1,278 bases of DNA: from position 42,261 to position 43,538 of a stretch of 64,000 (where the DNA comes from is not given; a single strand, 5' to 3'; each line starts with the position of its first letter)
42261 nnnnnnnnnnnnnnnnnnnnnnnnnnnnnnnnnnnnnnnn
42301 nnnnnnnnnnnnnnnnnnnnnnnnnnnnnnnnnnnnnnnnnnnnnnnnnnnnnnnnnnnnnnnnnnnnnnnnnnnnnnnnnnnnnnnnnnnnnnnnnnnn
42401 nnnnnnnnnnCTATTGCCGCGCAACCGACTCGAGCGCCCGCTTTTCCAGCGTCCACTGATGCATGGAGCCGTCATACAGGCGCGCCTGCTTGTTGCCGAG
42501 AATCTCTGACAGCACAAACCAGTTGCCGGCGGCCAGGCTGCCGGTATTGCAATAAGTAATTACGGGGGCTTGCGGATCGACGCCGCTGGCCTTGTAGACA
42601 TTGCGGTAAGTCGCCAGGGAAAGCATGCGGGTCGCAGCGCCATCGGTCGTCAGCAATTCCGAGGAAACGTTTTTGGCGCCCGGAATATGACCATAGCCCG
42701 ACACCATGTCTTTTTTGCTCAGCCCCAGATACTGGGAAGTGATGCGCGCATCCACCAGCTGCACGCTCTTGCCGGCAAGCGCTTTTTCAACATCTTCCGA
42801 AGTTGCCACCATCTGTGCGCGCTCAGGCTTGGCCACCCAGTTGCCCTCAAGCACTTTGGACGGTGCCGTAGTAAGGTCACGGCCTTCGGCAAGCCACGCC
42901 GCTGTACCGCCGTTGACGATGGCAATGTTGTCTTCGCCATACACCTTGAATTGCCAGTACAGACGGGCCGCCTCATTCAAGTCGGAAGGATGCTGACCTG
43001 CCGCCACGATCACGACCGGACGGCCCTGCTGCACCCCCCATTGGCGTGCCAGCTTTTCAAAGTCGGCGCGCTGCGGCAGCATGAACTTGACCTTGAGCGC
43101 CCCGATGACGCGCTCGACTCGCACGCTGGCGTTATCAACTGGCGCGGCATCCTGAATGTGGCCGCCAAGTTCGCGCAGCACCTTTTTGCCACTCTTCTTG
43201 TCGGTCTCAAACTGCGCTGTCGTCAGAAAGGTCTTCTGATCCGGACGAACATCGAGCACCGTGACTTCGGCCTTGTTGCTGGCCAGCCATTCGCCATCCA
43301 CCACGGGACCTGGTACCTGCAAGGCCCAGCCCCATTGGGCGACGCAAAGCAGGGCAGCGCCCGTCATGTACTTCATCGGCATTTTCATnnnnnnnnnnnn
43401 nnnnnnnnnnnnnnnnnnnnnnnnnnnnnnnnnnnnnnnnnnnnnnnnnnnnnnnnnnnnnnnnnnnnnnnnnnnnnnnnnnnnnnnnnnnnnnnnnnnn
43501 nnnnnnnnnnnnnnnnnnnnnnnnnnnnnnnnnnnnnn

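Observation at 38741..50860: Candidate periplasmic thiosulfate/tetrathionate cycling system: tsdA-tsdA'-ttrBCA-rhodanese, with TlpA and ttrSR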

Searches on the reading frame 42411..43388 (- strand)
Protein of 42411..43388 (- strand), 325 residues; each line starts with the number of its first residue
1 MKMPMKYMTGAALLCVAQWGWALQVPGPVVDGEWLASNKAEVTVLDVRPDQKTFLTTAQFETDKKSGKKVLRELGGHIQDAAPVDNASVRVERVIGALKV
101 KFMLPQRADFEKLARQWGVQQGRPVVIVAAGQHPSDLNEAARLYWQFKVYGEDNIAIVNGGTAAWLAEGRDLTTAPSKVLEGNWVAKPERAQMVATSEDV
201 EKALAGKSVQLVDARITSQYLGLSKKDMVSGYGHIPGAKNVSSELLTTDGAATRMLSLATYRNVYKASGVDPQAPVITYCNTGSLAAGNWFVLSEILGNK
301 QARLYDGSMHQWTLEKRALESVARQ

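Call 4: search_protein_families(library=pfam, proteins=[window:42411-43388:-])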
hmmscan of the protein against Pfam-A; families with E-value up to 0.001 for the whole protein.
window:42411-43388:- (325 aa): 1 family
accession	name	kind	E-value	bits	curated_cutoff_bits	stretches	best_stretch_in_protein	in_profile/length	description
PF00581.25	Rhodanese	-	1.5e-21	77.1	22.2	2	197-313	2-100/102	Rhodanese-like domain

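Call 5: search_protein_families(library=ncbifam, proteins=[window:42411-43388:-])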
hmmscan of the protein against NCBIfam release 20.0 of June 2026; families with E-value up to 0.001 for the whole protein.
window:42411-43388:- (325 aa): 2 families
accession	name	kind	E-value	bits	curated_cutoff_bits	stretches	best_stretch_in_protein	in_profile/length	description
NF008557.0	PRK11493.1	equivalog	3.1e-25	88.8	250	1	99-313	64-270/281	3-mercaptopyruvate sulfurtransferase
NF040901.1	SeO3_TeO2_ExtH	equivalog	9.5e-19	67.7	200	1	76-315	84-349/430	selenite/tellurite reduction operon rhodanese-like protein ExtH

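Call 67: search_solved_structures(query=window:42411-43388:-, max_evalue=0.00001)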
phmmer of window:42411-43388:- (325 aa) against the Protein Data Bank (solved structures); distinct sequences matched with E-value up to 0.00001: 28.
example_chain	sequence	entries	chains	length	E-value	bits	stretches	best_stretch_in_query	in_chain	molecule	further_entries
8agf_A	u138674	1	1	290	9.2e-23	84.2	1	99-313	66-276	Thiosulfate sulfurtransferase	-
1dp2_A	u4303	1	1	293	1e-21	80.7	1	100-313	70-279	RHODANESE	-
1boh_A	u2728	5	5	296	1.1e-21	80.7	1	100-313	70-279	RHODANESE | CARBOXYMETHYLATED RHODANESE | SULFUR-SUBSTITUTED RHODANESE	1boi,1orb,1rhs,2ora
8q5z_A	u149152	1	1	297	1.1e-21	80.7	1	100-313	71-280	Thiosulfate sulfurtransferase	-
1rhd_A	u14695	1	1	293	2.4e-21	79.5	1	101-313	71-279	RHODANESE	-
3aax_A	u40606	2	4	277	7.5e-20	74.6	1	108-311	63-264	Putative thiosulfate sulfurtransferase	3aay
3hwi_A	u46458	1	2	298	9.3e-20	74.3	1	108-311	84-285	Thiosulfate sulfurtransferase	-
1uar_A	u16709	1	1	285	1.5e-19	73.6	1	108-312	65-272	Rhodanese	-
3olh_A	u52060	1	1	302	4.3e-19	72.1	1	102-317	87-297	3-mercaptopyruvate sulfurtransferase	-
4jgt_A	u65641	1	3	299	4.5e-19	72.1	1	102-317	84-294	3-mercaptopyruvate sulfurtransferase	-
5wqk_A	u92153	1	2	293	5.9e-19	71.7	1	102-316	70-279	Sulfurtransferase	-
5wqj_A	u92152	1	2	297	6e-19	71.7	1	102-316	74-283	Sulfurtransferase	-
8k55_A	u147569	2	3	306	1.3e-17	67.3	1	139-313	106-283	sulfur transferase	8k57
3p3a_A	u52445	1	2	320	3.8e-16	62.4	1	140-313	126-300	Thiosulfate sulfurtransferase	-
3hzu_A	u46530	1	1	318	5.4e-16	61.9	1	139-313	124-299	Thiosulfate sulfurtransferase sseA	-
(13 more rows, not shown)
